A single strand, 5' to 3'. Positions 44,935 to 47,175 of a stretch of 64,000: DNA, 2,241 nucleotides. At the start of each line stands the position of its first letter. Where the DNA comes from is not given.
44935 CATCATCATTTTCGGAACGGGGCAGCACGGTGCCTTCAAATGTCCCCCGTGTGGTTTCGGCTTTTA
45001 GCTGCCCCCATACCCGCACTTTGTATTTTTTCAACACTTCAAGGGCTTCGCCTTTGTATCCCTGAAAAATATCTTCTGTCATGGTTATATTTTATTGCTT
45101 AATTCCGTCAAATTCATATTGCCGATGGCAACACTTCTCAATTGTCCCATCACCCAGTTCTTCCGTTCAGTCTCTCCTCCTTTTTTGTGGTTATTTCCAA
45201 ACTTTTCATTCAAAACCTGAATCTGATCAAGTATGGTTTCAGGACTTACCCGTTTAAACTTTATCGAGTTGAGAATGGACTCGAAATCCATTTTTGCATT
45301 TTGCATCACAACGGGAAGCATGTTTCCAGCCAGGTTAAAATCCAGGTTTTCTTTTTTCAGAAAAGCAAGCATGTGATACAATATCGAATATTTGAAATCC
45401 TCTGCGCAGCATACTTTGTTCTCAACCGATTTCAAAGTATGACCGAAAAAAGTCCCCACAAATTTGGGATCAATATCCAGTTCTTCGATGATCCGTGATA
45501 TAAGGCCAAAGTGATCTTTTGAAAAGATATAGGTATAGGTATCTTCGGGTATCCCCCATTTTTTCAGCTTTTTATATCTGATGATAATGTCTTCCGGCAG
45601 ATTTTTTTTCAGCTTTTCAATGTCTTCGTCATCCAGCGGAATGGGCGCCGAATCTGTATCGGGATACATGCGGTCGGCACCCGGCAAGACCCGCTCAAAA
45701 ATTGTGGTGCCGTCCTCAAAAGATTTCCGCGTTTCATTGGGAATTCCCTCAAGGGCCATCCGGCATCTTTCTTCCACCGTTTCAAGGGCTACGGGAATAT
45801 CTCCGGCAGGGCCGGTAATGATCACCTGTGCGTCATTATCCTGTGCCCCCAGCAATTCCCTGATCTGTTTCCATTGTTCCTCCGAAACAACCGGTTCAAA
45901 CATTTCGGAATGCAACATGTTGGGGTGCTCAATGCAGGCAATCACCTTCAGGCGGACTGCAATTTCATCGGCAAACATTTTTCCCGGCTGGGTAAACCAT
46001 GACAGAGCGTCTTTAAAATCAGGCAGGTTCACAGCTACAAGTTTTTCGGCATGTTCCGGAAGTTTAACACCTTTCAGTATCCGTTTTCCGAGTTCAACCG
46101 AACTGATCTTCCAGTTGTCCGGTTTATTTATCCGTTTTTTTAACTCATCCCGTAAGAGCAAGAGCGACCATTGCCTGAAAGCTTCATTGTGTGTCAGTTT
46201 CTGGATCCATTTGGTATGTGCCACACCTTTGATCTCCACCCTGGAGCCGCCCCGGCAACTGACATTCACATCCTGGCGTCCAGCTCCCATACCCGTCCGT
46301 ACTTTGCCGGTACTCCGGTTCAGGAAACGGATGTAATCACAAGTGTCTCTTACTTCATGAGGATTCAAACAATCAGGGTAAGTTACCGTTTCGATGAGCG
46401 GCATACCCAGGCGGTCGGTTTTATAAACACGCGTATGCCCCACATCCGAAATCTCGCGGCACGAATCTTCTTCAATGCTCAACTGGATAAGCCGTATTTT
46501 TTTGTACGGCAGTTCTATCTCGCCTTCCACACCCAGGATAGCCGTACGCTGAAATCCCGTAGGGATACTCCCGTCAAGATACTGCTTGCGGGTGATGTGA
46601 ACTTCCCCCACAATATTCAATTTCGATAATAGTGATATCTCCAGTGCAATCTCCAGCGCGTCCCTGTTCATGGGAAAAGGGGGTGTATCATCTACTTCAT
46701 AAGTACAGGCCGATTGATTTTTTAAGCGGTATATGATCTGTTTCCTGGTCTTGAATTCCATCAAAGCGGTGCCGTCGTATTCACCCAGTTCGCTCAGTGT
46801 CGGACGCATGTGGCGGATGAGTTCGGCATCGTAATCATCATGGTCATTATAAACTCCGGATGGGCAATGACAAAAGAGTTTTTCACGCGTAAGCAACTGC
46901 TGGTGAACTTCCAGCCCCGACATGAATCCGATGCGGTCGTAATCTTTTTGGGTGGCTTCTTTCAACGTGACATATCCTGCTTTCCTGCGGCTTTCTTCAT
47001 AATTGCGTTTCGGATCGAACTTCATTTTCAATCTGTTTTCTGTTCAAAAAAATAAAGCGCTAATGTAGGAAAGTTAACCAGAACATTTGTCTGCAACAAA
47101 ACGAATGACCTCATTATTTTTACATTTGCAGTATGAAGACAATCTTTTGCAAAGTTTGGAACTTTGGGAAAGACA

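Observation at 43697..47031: Archaeal-type GatE-GatD transamidation operon inside a Bacteroidota chromosome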

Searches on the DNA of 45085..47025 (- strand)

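Call 63: search_rna_families(sources=[L001, L002, L003, L004, L005, L042, L026, L041], threshold=gathering)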
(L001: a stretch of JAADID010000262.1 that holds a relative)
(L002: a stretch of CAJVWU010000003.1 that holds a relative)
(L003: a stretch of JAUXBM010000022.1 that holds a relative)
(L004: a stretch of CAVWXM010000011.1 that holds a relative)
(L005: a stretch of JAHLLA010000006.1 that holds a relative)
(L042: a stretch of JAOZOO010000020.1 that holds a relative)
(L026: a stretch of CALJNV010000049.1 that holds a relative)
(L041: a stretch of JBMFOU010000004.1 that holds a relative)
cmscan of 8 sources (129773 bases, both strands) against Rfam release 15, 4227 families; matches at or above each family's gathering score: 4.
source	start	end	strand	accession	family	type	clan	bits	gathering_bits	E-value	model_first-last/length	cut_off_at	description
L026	5453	5524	-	RF00005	tRNA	Gene; tRNA;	CL00001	60.9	29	2e-10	1-71/71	no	tRNA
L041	14846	14917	-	RF00005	tRNA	Gene; tRNA;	CL00001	60.9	29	2e-10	1-71/71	no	tRNA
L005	20441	20514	-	RF00005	tRNA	Gene; tRNA;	CL00001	58.8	29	7.5e-10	1-71/71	no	tRNA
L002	4916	5055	+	RF01055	Molybdenum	Cis-reg; riboswitch;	-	52.2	36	2.6e-09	1-135/135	no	Molybdenum/Tungsten riboswitch aptamer (Moco RNA motif)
